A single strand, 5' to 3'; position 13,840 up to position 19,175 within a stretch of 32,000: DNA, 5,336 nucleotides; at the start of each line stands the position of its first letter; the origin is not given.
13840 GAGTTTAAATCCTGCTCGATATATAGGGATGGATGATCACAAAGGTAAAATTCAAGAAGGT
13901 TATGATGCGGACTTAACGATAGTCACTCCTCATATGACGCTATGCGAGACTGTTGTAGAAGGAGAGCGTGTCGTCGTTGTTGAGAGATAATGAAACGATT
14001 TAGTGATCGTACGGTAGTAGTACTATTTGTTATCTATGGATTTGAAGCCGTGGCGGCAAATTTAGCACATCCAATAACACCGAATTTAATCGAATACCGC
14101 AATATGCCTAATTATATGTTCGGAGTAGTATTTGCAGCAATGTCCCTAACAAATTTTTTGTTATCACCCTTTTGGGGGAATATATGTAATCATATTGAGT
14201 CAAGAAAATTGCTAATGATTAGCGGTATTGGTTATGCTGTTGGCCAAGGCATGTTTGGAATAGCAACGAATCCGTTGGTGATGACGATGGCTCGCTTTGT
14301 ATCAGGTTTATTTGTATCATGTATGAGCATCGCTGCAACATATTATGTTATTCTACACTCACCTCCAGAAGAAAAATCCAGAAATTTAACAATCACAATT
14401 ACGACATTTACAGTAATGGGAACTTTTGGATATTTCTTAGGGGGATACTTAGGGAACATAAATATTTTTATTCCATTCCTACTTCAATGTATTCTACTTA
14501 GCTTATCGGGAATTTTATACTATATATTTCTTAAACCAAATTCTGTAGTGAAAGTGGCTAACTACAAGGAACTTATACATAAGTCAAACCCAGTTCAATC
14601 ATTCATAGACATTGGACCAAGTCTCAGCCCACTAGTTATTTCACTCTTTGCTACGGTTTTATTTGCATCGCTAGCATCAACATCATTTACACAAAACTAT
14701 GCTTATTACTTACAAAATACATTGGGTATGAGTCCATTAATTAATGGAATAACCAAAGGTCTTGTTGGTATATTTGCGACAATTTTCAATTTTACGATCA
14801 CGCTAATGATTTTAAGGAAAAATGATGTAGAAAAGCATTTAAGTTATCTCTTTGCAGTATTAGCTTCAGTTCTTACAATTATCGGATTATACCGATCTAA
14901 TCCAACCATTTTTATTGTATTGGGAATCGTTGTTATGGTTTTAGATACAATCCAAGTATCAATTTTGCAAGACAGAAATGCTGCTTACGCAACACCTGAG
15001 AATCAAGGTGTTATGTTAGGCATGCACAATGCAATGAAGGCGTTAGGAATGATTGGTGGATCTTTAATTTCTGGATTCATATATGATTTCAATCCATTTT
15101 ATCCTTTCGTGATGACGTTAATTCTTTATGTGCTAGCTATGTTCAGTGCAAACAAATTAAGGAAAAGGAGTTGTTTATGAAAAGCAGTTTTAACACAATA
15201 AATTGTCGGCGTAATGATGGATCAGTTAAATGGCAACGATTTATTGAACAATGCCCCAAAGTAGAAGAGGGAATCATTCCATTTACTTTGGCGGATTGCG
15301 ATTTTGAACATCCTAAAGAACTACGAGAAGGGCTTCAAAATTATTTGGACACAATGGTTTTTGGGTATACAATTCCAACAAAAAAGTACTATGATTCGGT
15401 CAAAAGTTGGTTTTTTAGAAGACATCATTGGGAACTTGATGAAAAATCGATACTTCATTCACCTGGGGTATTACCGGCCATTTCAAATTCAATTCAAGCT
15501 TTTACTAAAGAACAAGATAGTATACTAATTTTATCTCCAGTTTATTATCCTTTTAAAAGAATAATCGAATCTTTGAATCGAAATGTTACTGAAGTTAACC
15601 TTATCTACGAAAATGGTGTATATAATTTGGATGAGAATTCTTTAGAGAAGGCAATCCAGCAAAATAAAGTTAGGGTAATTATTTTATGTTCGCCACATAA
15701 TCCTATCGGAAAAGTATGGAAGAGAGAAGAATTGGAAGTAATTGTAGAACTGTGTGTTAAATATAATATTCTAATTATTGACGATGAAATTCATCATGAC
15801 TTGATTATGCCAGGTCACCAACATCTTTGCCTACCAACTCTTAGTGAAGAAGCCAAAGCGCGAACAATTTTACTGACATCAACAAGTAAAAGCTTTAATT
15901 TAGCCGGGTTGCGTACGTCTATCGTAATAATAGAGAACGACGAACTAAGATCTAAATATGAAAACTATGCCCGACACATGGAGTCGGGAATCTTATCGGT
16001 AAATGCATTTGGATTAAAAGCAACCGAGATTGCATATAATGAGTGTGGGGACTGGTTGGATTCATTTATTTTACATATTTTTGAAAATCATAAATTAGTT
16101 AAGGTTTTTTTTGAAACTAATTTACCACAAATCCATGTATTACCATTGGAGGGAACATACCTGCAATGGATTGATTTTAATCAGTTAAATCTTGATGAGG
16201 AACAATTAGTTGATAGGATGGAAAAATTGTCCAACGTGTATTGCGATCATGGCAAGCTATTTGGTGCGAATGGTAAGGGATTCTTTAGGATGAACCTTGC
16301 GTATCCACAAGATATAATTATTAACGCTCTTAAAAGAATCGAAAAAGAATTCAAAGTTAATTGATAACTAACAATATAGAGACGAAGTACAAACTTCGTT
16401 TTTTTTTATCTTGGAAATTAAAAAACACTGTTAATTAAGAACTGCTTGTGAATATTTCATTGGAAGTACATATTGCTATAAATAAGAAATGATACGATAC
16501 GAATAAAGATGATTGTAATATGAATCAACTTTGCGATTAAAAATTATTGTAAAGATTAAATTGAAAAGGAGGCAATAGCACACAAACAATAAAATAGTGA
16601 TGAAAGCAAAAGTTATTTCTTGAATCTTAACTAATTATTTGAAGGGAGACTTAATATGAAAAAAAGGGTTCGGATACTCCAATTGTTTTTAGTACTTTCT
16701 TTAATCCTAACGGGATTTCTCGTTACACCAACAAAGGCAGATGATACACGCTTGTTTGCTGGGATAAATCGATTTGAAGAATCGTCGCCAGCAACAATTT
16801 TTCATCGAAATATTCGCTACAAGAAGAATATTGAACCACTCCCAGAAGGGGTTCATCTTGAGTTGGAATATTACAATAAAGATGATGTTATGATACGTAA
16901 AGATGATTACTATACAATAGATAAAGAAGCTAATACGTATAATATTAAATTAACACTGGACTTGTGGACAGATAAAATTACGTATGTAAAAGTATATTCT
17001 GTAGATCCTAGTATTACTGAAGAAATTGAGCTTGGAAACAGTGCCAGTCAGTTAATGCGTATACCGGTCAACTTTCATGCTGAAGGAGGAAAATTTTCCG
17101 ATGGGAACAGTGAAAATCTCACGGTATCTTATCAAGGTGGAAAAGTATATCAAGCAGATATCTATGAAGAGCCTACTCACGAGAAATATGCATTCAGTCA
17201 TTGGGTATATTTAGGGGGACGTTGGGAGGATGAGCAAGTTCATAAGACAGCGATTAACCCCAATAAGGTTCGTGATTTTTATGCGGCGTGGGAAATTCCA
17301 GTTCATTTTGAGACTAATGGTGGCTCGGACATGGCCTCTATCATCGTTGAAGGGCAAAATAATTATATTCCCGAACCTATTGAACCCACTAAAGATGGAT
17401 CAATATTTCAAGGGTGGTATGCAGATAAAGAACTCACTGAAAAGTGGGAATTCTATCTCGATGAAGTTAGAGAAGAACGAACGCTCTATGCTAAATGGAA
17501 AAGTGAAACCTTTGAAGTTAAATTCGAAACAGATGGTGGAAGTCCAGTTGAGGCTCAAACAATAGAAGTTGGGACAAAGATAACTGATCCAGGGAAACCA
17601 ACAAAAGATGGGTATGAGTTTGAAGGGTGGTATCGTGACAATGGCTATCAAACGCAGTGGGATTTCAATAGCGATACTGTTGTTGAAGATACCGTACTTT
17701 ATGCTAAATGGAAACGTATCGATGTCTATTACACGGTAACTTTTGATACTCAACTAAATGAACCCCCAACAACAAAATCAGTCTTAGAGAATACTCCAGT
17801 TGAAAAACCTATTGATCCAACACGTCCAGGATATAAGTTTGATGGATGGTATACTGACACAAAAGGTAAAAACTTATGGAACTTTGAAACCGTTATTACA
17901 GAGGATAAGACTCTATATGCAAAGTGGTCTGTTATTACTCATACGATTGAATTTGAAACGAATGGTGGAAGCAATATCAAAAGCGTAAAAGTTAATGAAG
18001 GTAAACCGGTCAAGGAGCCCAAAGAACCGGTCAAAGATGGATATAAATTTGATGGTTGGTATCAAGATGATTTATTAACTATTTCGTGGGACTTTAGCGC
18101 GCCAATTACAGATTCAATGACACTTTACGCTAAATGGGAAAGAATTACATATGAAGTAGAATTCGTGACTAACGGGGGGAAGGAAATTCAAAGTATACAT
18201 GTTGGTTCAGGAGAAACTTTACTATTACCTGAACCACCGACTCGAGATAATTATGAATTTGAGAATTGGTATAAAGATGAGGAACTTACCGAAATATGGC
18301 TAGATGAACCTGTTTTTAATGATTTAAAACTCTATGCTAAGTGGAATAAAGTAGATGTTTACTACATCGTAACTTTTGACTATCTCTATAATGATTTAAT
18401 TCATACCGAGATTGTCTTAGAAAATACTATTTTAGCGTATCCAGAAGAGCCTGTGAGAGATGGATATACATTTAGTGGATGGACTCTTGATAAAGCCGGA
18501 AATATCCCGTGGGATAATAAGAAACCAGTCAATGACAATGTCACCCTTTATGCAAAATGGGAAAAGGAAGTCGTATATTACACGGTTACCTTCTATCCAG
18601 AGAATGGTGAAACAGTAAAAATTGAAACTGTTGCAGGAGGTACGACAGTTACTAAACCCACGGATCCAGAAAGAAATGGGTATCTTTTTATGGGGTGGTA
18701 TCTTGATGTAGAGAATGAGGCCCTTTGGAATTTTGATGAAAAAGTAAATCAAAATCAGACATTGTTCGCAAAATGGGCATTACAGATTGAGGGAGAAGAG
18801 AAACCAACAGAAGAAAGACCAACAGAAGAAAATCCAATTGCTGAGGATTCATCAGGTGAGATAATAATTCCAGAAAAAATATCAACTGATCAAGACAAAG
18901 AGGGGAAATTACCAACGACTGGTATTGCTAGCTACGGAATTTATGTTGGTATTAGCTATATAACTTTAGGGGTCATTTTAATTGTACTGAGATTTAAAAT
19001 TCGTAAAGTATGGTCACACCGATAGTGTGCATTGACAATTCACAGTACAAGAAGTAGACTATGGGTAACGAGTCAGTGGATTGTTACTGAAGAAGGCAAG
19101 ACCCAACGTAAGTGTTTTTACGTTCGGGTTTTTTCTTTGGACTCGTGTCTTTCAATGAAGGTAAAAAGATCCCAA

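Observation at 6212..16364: Composite RpiR / GH4 / PTS EIICB+EIIA / two NagA paralogs / MFS / C-S lyase island matching no characterised operon I know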

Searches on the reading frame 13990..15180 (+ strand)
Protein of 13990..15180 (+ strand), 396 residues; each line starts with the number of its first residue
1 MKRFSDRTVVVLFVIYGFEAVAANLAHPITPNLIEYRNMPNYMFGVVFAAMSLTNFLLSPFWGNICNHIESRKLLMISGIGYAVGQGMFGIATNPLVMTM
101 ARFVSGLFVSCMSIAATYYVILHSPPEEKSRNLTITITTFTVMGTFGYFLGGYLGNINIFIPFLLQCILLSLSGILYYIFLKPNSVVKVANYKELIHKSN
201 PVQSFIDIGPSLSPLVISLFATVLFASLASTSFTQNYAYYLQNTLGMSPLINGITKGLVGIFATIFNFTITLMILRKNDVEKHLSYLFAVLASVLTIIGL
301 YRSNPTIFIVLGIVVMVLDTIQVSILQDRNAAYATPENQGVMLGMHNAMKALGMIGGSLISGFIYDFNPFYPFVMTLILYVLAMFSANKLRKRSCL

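Call 3: search_protein_families(library=pfam, proteins=[window:13990-15180:+])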
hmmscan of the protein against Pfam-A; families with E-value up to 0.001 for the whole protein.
window:13990-15180:+ (396 aa): 1 family
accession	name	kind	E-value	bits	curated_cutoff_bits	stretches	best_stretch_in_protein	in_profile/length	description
PF07690.21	MFS_1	-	8.4e-31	107.6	33.4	2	12-328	1-321/347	Major Facilitator Superfamily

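Call 4: search_protein_families(library=ncbifam, proteins=[window:13990-15180:+])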
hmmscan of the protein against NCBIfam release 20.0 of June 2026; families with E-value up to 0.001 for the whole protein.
window:13990-15180:+ (396 aa): 24 families
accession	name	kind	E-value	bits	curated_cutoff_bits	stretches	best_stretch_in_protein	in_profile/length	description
NF012174.0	tet_MFS_A_B_C_D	equivalog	6.7e-20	71.3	475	1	8-367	3-358/382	Tet(A)/Tet(B)/Tet(C) family tetracycline efflux MFS transporter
TIGR00880.1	2_A_01_02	superfamily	9.8e-16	58.1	131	2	45-183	1-140/141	multidrug resistance protein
NF012177.1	tet_MFS_42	exception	1.3e-11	44.4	850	1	43-384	37-379/411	tetracycline efflux MFS transporter Tet(42)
NF045486.1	tet_MFS_30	exception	3.6e-11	42.9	730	1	7-365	3-357/392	tetracycline efflux MFS transporter Tet(30)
NF012191.0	tet_MFS_C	exception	2.7e-10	39.7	850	1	6-366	4-360/396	tetracycline efflux MFS transporter Tet(C)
NF045684.1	tet_MFS_65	exception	6.9e-10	38.6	800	1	20-346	9-330/383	tetracycline efflux MFS transporter Tet(65)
NF012193.0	tet_MFS_A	exception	1.7e-09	37.2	840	1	7-365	4-358/394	tetracycline efflux MFS transporter Tet(A)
NF007372.0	PRK09874.1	equivalog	1.7e-08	34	571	1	41-394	53-402/408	multidrug efflux MFS transporter MdtG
TIGR00711.1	efflux_EmrB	subfamily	1.9e-08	33.5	230.2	1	61-157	56-152/485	DHA2 family efflux MFS transporter permease subunit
NF012187.0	tet_MFS_E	exception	3.6e-08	32.9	820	1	6-232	2-231/405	tetracycline efflux MFS transporter Tet(E)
NF012188.1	tet_MFS_Y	exception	4.1e-08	32.7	820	1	9-184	5-181/391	tetracycline efflux MFS transporter Tet(Y)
NF012207.0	tet_MFS_H_J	exception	6e-08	32.1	700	1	7-372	3-365/392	Tet(H)/Tet(J) family tetracycline efflux MFS transporter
NF012190.1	tet_MFS_B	exception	2.1e-07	30.3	850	1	11-343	7-335/400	tetracycline efflux MFS transporter Tet(B)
NF012186.0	tet_MFS_D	exception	2.5e-07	30.1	775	1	8-366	4-356/394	tetracycline efflux MFS transporter Tet(D)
NF045488.1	tet_MFS_62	exception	6.6e-07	28.8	775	1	10-359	6-350/385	tetracycline efflux MFS transporter Tet(62)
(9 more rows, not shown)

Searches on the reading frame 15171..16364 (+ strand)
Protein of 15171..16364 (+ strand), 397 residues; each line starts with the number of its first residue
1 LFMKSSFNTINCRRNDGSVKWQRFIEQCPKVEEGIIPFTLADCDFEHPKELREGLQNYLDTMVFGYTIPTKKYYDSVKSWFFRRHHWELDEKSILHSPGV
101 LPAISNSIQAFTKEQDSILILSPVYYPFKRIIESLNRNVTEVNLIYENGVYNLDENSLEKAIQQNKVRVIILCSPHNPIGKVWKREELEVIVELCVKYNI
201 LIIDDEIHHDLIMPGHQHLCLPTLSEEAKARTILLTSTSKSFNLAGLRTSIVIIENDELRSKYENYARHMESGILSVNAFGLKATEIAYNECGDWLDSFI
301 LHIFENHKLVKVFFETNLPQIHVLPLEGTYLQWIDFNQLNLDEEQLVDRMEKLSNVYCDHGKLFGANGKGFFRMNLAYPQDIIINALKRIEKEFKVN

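Call 3: search_protein_families(library=pfam, proteins=[window:15171-16364:+])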
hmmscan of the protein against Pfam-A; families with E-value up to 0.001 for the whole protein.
window:15171-16364:+ (397 aa): 2 families
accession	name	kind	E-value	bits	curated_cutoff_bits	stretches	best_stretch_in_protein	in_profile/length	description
PF00155.27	Aminotran_1_2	-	2.2e-38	132.8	19.7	1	71-389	45-360/361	Aminotransferase class I and II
PF01053.26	Cys_Met_Meta_PP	-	0.00033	19.8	27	1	102-205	78-173/381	Cys/Met metabolism PLP-dependent enzyme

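Call 4: search_protein_families(library=ncbifam, proteins=[window:15171-16364:+])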
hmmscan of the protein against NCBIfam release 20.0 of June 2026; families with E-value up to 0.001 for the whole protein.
window:15171-16364:+ (397 aa): 68 families (the best 25 are shown)
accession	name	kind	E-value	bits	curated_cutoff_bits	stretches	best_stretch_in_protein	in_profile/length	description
TIGR04350.1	C_S_lyase_PatB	subfamily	1.1e-110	370.1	340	1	7-393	1-382/384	PatB family C-S lyase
NF041364.1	GntC_guanitoxin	equivalog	9.6e-36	123.4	415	1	43-392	8-355/356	guanitoxin biosynthesis PLP-dependent (S)-gamma-hydroxy-L-arginine cyclodehydratase GntC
NF041091.1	asp_aminotase_Arch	equivalog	2e-32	112.4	550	1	32-392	26-373/376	aspartate aminotransferase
NF005744.0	PRK07568.1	subfamily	3.1e-31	108.5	389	1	35-268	32-263/398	pyridoxal phosphate-dependent aminotransferase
NF004975.0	PRK06348.1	equivalog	3.8e-30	105.2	549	1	70-392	68-381/384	pyridoxal phosphate-dependent aminotransferase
NF004770.0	PRK06108.1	subfamily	4e-30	104.9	422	1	33-392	36-390/396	pyridoxal phosphate-dependent aminotransferase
NF005588.0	PRK07309.1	equivalog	1.5e-28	99.8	576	1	24-255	22-252/391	pyridoxal phosphate-dependent aminotransferase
NF006229.0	PRK08361.1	equivalog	7.9e-28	97.5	624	1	22-393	23-387/391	aspartate aminotransferase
NF005855.0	PRK07777.1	equivalog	7.8e-27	94.6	553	1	87-255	84-251/391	pyridoxal phosphate-dependent aminotransferase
NF005816.0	PRK07682.1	equivalog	1.1e-26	93.4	620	1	33-392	29-381/390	aminotransferase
TIGR01265.1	tyr_nico_aTase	subfamily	2.1e-26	92.9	292.45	1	71-392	76-397/403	tyrosine/nicotianamine family aminotransferase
NF006756.0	PRK09276.1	subfamily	2.2e-26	92.7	507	1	32-392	30-384/387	LL-diaminopimelate aminotransferase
NF006488.0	PRK08912.1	equivalog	3.4e-26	92.1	498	1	88-391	83-381/387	aminotransferase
TIGR01264.1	tyr_amTase_E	equivalog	2.5e-25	89.2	474.25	1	53-392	55-397/403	tyrosine transaminase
TIGR03540.1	DapC_direct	equivalog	2.8e-25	89.1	593.25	1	34-392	30-382/383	LL-diaminopimelate aminotransferase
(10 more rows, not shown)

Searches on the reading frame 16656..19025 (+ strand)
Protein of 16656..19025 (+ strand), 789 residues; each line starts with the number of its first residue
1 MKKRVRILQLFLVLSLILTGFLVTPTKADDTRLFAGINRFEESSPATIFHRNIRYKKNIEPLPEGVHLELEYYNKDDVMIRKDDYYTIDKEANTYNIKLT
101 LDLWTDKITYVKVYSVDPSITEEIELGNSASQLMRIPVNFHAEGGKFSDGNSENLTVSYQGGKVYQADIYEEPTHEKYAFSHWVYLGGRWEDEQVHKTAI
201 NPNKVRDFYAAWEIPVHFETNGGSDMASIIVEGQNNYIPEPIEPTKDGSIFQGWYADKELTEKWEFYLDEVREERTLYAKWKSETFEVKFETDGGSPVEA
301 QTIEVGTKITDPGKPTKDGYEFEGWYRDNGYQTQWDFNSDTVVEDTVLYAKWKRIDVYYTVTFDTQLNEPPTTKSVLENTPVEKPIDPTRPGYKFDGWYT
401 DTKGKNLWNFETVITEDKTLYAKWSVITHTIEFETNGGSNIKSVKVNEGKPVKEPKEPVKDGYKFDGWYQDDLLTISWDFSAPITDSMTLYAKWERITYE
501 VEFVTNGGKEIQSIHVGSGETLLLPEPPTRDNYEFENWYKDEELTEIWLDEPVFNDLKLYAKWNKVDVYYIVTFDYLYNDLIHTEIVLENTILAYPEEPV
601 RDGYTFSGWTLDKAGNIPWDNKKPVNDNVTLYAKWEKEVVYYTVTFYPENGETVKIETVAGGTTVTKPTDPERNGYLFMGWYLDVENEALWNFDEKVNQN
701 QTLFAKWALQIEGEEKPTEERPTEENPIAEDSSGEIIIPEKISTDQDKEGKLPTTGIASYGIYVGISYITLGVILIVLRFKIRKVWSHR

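Call 38: search_protein_families(library=pfam, proteins=[window:16656-19025:+], max_evalue=0.00001)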
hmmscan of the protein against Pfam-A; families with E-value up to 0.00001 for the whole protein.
window:16656-19025:+ (789 aa): 2 families
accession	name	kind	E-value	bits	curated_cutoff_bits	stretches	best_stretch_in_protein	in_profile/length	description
PF09479.16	Flg_new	-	1.4e-117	384.3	27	7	286-351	1-65/65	Listeria-Bacteroides repeat domain (List_Bact_rpt)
PF18998.6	Flg_new_2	-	2.7e-12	46.9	23.6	0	602-637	33-71/73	Divergent InlB B-repeat domain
